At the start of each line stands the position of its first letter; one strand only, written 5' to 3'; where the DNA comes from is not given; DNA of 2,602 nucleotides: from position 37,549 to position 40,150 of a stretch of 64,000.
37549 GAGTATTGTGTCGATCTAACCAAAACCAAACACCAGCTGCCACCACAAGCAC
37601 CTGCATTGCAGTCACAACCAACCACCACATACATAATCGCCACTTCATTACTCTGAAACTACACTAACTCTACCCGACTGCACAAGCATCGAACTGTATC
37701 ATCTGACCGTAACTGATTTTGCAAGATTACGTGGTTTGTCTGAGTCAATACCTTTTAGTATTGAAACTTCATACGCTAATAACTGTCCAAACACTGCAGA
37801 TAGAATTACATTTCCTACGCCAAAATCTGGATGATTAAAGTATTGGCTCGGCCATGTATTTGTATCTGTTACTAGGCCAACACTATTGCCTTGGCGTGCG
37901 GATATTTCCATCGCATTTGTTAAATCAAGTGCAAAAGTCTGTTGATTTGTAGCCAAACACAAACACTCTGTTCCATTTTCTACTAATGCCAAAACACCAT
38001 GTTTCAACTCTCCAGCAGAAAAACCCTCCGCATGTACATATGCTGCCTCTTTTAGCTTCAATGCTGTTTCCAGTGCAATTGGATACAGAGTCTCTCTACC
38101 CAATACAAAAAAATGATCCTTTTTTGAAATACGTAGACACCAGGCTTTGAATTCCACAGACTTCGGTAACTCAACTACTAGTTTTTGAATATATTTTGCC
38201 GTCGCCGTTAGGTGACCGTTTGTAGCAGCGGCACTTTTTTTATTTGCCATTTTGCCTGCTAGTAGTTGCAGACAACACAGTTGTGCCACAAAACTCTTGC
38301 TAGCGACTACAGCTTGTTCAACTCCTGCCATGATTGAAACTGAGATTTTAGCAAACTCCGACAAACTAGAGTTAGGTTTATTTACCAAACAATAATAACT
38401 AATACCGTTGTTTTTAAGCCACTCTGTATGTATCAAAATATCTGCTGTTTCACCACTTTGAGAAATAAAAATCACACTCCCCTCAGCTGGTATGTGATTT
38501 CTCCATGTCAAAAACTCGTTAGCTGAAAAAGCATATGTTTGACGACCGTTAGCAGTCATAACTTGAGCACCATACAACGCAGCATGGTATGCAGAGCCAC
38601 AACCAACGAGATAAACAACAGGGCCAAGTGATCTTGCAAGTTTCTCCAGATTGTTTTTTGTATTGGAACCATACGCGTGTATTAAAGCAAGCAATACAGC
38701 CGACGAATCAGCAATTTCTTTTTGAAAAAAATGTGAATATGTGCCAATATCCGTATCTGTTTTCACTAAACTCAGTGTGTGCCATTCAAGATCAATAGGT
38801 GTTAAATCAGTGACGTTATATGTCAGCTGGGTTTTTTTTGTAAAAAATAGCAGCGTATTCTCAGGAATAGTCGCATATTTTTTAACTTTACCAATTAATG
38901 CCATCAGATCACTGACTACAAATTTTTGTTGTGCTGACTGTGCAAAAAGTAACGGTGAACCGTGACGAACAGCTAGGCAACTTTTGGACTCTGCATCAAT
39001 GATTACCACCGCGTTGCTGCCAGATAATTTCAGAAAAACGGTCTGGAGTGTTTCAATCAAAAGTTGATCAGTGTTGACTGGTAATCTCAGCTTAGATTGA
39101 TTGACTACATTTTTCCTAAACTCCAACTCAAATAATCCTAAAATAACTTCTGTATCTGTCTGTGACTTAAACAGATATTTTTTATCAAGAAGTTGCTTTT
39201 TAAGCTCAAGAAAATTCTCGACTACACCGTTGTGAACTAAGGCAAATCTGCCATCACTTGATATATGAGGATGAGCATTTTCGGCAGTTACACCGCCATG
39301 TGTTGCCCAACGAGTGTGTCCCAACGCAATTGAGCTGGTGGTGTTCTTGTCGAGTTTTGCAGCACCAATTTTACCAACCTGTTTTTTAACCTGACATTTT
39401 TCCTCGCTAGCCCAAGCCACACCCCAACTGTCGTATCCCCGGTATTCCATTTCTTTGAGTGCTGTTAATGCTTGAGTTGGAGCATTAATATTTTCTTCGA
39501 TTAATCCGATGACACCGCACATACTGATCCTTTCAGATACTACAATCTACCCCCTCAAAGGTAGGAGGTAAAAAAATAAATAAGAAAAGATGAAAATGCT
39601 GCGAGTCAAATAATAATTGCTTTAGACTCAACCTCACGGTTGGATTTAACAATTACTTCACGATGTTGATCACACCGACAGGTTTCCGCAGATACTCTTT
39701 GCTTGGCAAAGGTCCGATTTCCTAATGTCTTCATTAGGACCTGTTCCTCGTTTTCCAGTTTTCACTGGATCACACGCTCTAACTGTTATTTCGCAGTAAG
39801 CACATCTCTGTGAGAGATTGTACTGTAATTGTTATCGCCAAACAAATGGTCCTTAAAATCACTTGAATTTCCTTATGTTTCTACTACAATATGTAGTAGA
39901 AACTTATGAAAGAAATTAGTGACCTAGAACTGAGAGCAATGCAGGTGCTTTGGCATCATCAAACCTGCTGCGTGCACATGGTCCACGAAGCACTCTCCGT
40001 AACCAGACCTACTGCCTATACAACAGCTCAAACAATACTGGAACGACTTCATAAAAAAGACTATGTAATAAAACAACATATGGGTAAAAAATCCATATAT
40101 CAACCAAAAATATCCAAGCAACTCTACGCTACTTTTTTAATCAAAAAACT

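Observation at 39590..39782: Possible divergent glmS ribozyme in the glmS leader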

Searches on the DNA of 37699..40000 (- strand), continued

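Call 52: search_with_rna_model(model_id=R1, sources=[window, L001, L002, L003, L004, L005, L006, L007, L008, L009, L010, L011, L012, L013, L014, L015, L016, L017, L018, L019, L020, L021, L022, L023, L024, L025, L026, L028, L029, L031, L032, L033, L034, L035, L036, L037, L038, L039, L040, L041, L042, L043, L044, L045, L046, L047, L048, L049, L050, L051, L052, L053, L054, L055, L056, L057, L058, L059, L060, L061, L062, L063, L064, L065, L066, L067, L068, L069, L070, L071, L072, L073, L074, L075, L076, L077, L078, L079, L080, L081, L082, L083, L084, L085, L086, L087, L088, L089, L090, L091, L092, L093, L094, L095, L096, L097, L098, L099, L100, L101], max_evalue=0.01, make_alignment=true)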
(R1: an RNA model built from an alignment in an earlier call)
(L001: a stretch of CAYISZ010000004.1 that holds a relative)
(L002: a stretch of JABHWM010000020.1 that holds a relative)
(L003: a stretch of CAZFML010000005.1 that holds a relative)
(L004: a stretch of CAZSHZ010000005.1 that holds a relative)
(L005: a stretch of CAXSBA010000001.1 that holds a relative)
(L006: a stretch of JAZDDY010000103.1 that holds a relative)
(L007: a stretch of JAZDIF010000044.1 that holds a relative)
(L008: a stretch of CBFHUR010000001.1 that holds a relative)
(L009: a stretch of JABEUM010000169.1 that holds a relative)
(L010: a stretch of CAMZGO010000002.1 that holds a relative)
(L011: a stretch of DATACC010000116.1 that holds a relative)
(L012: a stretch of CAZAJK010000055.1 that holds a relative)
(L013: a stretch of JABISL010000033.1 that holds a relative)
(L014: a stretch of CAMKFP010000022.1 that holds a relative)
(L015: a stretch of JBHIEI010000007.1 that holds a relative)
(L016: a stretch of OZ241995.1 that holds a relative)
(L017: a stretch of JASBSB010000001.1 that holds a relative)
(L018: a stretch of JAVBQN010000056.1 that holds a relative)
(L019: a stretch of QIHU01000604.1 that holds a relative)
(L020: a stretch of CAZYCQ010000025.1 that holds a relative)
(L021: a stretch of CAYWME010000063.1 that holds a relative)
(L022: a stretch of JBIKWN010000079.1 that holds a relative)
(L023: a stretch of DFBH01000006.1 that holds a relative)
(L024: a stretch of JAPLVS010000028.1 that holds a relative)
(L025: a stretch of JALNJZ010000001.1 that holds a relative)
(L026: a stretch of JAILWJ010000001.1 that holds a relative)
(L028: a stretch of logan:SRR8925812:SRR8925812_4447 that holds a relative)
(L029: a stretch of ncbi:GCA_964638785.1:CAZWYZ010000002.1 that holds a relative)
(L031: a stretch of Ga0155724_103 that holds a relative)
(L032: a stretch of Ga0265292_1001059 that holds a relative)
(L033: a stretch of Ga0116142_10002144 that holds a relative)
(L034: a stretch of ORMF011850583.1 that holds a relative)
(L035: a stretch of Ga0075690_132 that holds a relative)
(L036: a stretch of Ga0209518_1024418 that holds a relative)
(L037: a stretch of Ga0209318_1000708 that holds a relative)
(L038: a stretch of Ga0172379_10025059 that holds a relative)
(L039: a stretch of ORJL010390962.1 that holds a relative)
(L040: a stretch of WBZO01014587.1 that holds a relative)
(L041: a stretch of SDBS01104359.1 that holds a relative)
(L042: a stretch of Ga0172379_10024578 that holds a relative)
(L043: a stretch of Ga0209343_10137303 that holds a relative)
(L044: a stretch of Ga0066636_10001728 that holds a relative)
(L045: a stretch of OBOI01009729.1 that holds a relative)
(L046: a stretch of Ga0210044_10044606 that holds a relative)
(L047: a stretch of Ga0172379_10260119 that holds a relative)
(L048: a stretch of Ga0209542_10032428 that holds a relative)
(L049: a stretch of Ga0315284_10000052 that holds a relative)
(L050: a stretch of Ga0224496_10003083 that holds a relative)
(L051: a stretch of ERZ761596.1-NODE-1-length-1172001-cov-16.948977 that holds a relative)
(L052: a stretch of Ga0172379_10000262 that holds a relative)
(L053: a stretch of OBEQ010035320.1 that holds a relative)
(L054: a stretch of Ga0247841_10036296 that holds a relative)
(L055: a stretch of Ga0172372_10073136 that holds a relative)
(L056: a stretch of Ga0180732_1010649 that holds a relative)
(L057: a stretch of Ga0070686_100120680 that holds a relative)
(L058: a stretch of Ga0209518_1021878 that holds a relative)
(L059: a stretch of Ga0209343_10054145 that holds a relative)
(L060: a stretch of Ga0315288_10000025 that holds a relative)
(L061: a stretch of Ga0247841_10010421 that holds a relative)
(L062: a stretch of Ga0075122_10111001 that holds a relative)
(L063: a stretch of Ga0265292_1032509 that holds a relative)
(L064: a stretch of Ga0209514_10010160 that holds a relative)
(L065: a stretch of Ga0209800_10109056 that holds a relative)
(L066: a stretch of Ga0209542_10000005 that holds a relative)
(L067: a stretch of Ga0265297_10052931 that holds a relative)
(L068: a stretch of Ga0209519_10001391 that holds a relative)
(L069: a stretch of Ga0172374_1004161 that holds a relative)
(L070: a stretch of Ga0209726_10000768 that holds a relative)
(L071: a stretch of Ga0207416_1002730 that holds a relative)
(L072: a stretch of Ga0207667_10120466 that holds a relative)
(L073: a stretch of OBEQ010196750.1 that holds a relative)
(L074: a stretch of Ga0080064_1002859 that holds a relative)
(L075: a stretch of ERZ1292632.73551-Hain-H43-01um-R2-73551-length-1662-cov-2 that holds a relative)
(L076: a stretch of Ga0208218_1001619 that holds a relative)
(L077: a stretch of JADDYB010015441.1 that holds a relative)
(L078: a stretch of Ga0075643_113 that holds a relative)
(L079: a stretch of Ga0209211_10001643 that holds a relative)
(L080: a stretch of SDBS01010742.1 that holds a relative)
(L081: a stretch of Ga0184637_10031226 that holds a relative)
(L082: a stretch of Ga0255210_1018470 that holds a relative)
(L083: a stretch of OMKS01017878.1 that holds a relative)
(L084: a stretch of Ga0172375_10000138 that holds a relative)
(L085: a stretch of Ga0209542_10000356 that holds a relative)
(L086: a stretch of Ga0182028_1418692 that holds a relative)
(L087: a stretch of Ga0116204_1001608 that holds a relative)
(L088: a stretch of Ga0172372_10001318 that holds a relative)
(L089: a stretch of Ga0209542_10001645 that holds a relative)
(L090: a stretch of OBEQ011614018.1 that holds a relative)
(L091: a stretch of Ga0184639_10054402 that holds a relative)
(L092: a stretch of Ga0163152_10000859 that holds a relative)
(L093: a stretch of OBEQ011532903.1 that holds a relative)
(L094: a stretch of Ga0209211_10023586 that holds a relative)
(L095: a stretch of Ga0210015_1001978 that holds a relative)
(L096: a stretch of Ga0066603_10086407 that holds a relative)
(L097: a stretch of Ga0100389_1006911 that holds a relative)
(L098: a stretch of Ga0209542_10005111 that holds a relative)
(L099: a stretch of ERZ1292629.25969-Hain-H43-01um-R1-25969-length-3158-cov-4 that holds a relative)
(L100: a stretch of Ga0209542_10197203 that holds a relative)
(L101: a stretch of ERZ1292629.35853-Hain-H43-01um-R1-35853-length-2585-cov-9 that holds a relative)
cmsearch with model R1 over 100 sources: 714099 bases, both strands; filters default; matches with E-value up to 0.01: 73.
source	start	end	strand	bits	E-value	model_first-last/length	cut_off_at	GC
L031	1562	1672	+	113.7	3.8e-25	1-110/110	no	0.59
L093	1224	1336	+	113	5.7e-25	1-110/110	no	0.59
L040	657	765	+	107.1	1.6e-23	1-110/110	no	0.49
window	39676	39782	-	106.5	2.2e-23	1-110/110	no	0.46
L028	4750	4855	+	105.3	4.3e-23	1-110/110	no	0.48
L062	670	781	+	97.5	3.5e-21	1-110/110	no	0.53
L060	4530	4640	+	95.3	1.2e-20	1-110/110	no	0.65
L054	2838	2949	-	93.7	2.9e-20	1-110/110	no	0.64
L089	5731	5847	+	91.2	1.2e-19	1-110/110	no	0.59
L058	2763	2869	+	88.6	5.1e-19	1-110/110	no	0.62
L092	5352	5467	-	88.5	5.6e-19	1-110/110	no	0.59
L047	1007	1114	+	86.6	1.6e-18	1-110/110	no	0.56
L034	2623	2727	+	84.8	4.5e-18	1-110/110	no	0.71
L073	716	833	-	82.5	1.6e-17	1-110/110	no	0.47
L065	482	596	-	81.1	3.5e-17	1-110/110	no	0.51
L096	478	592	-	81.1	3.5e-17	1-110/110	no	0.51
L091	1832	1942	+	80.5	4.9e-17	1-110/110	no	0.65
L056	1245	1371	+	79.7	7.9e-17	1-110/110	no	0.56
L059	3131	3246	-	79.1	1.1e-16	1-110/110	no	0.48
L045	890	1000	-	78.4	1.7e-16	1-110/110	no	0.56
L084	1282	1410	+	78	2e-16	1-110/110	no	0.59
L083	2413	2538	-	77.8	2.3e-16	1-110/110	no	0.6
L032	2389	2515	+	77.1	3.4e-16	1-110/110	no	0.45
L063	741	849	-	76.1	5.7e-16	1-110/110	no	0.58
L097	2738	2851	-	75.7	7.5e-16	1-110/110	no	0.58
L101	251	365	-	75.4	8.9e-16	1-110/110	no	0.48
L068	3691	3816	-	75.1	1e-15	1-110/110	no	0.48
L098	310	435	+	75.1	1e-15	1-110/110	no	0.48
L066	1125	1245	+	74.4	1.6e-15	1-110/110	no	0.64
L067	2362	2486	-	73.5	2.5e-15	1-110/110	no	0.56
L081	1462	1579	+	73.1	3.2e-15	1-110/110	no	0.64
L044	13304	13417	+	72.2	5.4e-15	1-110/110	no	0.56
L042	590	716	-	72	6e-15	1-110/110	no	0.6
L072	318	430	-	71.2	9.1e-15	1-110/110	no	0.52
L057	154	276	-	70.1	1.8e-14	1-110/110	no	0.54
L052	3948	4048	-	69.5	2.4e-14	1-110/110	no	0.52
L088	8257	8367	-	69.2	2.8e-14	1-110/110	no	0.45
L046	811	936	+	69.1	3e-14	1-110/110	no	0.59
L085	1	106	+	69.1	3.1e-14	8-110/110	5'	0.43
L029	4658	4777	+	68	5.7e-14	1-110/110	no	0.48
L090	111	227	-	68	5.7e-14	1-110/110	no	0.49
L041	37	167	-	67.7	6.8e-14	1-110/110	no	0.46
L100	976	1100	+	67.6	7.2e-14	1-110/110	no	0.54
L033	11946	12068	+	67.3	8.3e-14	1-110/110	no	0.47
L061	2876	3003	-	67.1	9.4e-14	1-110/110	no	0.51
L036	1585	1711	-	66.7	1.1e-13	1-110/110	no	0.61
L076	3754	3875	-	66.5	1.3e-13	1-110/110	no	0.43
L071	109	226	-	65.8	2e-13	1-110/110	no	0.75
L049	1330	1463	-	65.4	2.5e-13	1-110/110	no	0.48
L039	4359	4491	+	65.1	2.8e-13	1-110/110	no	0.56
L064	2537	2669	-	65.1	2.8e-13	1-110/110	no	0.56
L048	2730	2862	-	64.4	4.3e-13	1-110/110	no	0.6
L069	919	1038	+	64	5.4e-13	1-110/110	no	0.62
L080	3736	3868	+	63.2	8.4e-13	1-110/110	no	0.46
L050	390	483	+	63.1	9.1e-13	1-110/110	no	0.5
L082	526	658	-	62.8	1.1e-12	1-110/110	no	0.63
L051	850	963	-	61.8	1.8e-12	1-110/110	no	0.56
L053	10590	10713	-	61.3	2.4e-12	1-110/110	no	0.55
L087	6124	6233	+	60.6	3.5e-12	1-110/110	no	0.59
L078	5806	5914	-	60.4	4.1e-12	1-110/110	no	0.61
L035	2999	3123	+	59.9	5.2e-12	1-110/110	no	0.43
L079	5574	5698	+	59.9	5.2e-12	1-110/110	no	0.43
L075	197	362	-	59.6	6.3e-12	1-110/110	no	0.51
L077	2216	2348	+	58.1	1.5e-11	1-110/110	no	0.65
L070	1960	2079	-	57.6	2e-11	1-110/110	no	0.52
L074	868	987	-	57.6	2e-11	1-110/110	no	0.52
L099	1833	1970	-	57.2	2.4e-11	1-110/110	no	0.62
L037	399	541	+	57.1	2.6e-11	1-110/110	no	0.55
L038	5514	5664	+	55.3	7.2e-11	1-110/110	no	0.57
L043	103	236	-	54.9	9.2e-11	1-110/110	no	0.54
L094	709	842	+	54.9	9.2e-11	1-110/110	no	0.54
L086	561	696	-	51.7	5.3e-10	1-110/110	no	0.55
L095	4085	4223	+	51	8.1e-10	1-110/110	no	0.54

Alignment A4: 73 matches aligned to the model, 235 columns, each read 5' to 3' on its own strand. Consensus structure (alignment columns), stored with it:
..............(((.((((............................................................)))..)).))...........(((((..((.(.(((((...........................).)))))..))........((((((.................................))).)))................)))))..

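Call 61: search_rna_families(sources=[L136, L137, L139, L141, L143], threshold=evalue, max_evalue=0.001, show_alignments=3)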
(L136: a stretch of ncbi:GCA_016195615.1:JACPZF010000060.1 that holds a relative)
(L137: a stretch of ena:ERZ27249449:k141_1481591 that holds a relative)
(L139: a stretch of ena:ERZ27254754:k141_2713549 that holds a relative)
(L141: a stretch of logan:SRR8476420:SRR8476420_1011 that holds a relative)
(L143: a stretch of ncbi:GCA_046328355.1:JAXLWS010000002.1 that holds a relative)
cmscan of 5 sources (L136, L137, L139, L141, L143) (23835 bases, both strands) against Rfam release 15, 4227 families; matches with E-value up to 0.001: 1.
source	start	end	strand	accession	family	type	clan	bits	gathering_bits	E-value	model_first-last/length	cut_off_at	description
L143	1239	1396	+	RF00234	glmS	Cis-reg; riboswitch;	-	71.1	37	8.8e-15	1-167/167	no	glmS glucosamine-6-phosphate activated ribozyme aptamer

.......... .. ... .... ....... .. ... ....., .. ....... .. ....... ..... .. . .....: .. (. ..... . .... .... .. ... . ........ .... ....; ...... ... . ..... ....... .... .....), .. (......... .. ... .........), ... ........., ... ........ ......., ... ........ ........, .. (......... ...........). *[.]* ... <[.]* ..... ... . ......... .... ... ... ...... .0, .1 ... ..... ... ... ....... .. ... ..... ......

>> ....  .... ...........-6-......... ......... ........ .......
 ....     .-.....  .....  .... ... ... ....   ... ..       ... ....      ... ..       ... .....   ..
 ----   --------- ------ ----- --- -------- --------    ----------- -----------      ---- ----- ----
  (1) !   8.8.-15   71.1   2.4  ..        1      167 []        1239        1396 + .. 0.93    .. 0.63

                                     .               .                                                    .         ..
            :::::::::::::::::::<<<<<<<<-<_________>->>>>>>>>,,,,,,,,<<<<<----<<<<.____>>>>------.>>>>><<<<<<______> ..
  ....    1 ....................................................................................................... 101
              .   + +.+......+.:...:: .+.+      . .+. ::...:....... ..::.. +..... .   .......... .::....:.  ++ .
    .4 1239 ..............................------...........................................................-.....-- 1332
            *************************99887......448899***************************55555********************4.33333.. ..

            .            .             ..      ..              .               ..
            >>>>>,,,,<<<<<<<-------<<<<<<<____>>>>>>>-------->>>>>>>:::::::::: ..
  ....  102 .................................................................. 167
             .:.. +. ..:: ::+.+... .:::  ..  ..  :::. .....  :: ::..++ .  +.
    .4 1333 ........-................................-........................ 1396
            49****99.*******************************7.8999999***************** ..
